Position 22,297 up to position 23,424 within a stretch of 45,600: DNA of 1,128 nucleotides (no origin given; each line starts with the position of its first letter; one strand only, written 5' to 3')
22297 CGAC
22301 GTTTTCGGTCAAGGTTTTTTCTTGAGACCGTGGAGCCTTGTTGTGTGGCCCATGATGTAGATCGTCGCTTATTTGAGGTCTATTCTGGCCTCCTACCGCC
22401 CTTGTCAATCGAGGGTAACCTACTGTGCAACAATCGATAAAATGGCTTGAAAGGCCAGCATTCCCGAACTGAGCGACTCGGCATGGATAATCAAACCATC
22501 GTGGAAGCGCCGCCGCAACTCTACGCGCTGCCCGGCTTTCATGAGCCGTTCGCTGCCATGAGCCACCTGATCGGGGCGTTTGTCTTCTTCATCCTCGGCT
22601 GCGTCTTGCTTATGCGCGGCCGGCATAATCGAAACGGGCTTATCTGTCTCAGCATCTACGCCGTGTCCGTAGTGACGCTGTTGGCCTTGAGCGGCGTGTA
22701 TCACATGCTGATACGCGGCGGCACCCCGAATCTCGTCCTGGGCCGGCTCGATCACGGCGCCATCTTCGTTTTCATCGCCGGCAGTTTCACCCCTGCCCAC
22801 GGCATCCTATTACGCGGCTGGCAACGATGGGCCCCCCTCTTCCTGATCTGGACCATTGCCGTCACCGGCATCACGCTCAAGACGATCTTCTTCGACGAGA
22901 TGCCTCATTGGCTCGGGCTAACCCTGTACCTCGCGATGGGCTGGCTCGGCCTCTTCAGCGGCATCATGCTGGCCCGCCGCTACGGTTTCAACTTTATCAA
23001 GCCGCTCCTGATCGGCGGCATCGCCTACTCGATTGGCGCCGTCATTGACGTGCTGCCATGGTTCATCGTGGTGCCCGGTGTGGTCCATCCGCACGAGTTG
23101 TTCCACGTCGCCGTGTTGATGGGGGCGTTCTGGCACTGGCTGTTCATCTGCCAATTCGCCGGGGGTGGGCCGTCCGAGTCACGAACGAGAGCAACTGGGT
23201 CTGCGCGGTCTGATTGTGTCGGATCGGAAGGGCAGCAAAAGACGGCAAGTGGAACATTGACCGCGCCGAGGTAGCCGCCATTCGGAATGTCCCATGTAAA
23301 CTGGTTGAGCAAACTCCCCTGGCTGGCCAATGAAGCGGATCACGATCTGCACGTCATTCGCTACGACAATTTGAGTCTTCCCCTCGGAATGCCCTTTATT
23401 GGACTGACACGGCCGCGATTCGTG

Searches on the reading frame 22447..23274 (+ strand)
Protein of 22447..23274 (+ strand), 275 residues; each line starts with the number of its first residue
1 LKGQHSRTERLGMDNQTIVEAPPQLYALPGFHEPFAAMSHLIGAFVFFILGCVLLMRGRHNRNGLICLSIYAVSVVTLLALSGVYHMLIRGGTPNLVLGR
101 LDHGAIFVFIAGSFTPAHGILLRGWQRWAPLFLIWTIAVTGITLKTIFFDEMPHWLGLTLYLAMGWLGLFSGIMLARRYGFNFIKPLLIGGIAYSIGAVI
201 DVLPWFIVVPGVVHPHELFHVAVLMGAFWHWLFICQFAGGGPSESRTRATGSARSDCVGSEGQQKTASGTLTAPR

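Call 41: search_protein_families(library=pfam, proteins=[window:22447-23274:+], max_evalue=0.00001)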
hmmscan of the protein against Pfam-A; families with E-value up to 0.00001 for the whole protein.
window:22447-23274:+ (275 aa): 1 family
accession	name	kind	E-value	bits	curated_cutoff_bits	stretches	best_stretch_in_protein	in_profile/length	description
PF03006.26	HlyIII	-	2.6e-29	102.9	26.2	1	33-231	6-224/224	Haemolysin-III related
